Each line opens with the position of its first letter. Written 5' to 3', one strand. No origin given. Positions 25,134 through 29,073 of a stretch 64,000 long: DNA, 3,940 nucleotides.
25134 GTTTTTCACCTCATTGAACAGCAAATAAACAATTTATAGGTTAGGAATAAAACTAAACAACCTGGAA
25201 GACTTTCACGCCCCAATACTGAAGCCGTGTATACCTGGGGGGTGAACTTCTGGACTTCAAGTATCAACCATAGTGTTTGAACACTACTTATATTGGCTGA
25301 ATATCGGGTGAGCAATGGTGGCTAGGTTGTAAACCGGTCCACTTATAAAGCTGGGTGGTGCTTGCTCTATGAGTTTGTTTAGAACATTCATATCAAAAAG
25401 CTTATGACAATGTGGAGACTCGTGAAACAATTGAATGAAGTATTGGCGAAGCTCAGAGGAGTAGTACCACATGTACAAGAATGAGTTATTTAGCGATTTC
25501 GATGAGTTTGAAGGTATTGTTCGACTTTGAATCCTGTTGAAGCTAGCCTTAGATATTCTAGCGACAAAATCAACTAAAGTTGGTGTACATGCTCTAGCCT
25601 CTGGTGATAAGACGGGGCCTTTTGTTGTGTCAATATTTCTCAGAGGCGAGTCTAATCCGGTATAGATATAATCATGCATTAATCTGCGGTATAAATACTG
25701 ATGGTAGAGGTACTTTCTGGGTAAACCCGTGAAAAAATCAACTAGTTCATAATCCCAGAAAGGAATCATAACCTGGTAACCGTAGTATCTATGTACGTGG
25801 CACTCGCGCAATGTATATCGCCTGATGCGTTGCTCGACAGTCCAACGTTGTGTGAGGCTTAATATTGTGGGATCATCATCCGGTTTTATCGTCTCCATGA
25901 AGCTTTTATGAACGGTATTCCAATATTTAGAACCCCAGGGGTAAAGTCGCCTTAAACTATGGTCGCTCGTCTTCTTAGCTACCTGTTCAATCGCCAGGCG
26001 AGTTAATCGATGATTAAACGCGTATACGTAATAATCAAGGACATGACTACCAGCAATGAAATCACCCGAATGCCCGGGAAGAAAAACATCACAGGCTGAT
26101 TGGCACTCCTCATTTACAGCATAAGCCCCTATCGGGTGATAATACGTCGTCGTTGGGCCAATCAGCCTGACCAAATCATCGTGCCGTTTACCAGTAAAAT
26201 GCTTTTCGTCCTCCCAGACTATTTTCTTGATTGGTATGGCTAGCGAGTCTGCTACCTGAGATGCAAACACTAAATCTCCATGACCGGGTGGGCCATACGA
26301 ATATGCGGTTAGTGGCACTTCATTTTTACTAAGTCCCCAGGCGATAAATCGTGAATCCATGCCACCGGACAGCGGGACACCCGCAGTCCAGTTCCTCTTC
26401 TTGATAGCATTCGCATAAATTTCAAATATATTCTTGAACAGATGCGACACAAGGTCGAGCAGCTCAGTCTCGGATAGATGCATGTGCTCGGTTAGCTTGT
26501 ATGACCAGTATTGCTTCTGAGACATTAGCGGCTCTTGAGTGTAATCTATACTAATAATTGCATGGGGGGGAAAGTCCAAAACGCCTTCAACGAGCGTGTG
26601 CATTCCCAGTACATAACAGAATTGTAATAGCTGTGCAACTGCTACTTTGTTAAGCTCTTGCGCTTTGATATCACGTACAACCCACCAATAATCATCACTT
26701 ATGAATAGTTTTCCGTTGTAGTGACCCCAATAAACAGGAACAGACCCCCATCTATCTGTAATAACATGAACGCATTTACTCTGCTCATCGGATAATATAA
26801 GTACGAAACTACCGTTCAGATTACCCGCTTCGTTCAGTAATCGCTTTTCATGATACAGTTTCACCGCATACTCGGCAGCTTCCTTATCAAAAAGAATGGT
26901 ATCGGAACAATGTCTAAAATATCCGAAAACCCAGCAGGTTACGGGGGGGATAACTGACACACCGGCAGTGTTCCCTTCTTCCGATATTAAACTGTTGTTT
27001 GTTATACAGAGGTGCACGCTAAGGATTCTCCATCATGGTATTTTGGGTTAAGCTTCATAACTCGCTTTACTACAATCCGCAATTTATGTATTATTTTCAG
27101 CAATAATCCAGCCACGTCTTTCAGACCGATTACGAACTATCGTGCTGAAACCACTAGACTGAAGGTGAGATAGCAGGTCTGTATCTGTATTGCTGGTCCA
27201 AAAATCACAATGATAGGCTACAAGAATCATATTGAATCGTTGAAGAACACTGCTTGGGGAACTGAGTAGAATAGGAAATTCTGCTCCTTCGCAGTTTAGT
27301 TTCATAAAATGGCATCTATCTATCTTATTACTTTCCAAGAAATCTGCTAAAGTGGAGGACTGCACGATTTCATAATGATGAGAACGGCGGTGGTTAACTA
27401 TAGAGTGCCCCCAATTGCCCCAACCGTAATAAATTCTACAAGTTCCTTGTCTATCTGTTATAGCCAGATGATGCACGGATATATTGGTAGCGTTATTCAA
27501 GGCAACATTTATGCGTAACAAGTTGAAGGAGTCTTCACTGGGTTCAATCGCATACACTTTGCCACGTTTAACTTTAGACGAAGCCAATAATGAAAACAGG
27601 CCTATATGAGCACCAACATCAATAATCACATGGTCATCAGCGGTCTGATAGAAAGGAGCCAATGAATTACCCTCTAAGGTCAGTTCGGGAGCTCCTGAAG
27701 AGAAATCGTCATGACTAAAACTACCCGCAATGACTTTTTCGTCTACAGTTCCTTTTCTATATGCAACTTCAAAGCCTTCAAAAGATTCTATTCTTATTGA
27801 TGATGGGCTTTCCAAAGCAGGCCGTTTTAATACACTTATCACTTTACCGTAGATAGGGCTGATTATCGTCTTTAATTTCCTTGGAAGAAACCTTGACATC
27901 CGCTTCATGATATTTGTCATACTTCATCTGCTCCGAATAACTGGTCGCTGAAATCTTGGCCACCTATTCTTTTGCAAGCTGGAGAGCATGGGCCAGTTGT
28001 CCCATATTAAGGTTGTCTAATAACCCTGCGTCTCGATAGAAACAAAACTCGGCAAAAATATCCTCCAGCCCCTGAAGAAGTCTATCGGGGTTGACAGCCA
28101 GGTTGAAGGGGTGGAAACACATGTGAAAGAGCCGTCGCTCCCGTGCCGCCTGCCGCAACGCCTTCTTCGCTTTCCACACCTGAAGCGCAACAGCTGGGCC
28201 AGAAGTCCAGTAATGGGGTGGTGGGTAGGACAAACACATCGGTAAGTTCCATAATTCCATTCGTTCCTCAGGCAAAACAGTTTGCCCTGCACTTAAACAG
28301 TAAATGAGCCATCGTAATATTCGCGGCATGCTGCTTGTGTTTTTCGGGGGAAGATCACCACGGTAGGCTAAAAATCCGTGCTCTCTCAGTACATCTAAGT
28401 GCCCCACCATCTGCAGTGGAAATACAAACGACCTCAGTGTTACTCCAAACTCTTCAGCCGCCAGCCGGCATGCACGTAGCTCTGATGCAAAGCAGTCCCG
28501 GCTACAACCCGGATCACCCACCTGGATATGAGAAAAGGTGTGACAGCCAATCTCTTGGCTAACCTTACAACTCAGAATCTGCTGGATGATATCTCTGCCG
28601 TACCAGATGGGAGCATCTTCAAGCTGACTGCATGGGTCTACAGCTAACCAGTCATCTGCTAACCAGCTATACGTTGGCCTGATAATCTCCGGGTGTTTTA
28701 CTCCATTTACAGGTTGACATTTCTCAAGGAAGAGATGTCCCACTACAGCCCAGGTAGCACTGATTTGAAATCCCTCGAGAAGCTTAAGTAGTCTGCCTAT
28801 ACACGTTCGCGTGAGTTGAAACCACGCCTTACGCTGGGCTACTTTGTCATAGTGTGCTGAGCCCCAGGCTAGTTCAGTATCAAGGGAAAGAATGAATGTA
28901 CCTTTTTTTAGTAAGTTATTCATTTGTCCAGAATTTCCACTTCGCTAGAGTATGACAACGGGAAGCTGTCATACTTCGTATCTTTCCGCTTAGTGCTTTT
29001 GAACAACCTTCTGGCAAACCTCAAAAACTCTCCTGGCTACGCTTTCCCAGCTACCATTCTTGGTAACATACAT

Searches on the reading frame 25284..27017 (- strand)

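Call 8: search_protein_families(library=pfam, proteins=[window:25284-27017:-], max_evalue=0.01)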
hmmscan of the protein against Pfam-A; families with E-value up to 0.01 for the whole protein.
window:25284-27017:- (577 aa): 3 families
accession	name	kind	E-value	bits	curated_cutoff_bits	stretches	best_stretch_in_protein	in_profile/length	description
PF00733.27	Asn_synthase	-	3.9e-12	46.9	21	1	212-450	20-275/354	Asparagine synthase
PF13537.11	GATase_7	-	2e-05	25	25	1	48-105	55-113/123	Glutamine amidotransferase domain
PF12481.13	DUF3700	-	3e-05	24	27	1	66-110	128-173/228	Aluminium induced protein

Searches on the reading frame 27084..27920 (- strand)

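Call 22: search_protein_families(library=pfam, proteins=[window:27084-27920:-], max_evalue=0.001)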
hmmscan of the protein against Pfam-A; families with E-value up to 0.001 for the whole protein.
window:27084-27920:- (278 aa): 3 families
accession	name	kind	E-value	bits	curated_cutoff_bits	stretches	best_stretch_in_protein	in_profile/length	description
PF05050.19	Methyltransf_21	-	1.4e-20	74.5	22.7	1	101-258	1-171/173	Methyltransferase FkbM domain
PF05575.17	V_cholerae_RfbT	-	4.4e-09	36.5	27.9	1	95-218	79-207/286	Vibrio cholerae RfbT protein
PF02475.24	TRM5-TYW2_MTfase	-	1.2e-05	25.8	28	1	93-147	34-88/164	TRM5/TYW2 methyltransferase domain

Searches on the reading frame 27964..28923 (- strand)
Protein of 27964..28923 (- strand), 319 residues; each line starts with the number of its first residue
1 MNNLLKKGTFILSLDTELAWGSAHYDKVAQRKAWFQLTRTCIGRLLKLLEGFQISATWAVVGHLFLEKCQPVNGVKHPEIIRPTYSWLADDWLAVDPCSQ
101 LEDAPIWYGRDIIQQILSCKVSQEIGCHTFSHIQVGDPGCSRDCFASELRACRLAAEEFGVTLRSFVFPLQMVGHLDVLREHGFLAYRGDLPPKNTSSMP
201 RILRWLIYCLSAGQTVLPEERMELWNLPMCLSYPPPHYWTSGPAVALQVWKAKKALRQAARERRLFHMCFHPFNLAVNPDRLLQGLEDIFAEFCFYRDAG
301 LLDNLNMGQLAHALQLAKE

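Call 23: search_protein_families(library=pfam, proteins=[window:27964-28923:-], max_evalue=0.001)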
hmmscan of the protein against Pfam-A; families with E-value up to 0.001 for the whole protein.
window:27964-28923:- (319 aa): 0 families

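Call 36: search_protein_families(library=ncbifam, proteins=[window:27964-28923:-], max_evalue=0.05)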
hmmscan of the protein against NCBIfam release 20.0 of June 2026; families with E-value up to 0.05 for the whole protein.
window:27964-28923:- (319 aa): 1 family
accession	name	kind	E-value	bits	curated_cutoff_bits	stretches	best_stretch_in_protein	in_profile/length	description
NF050820.1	PolSacchBiosHfsH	equivalog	0.021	14.5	400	1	121-170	92-140/249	oligosaccharide deacetylase HfsH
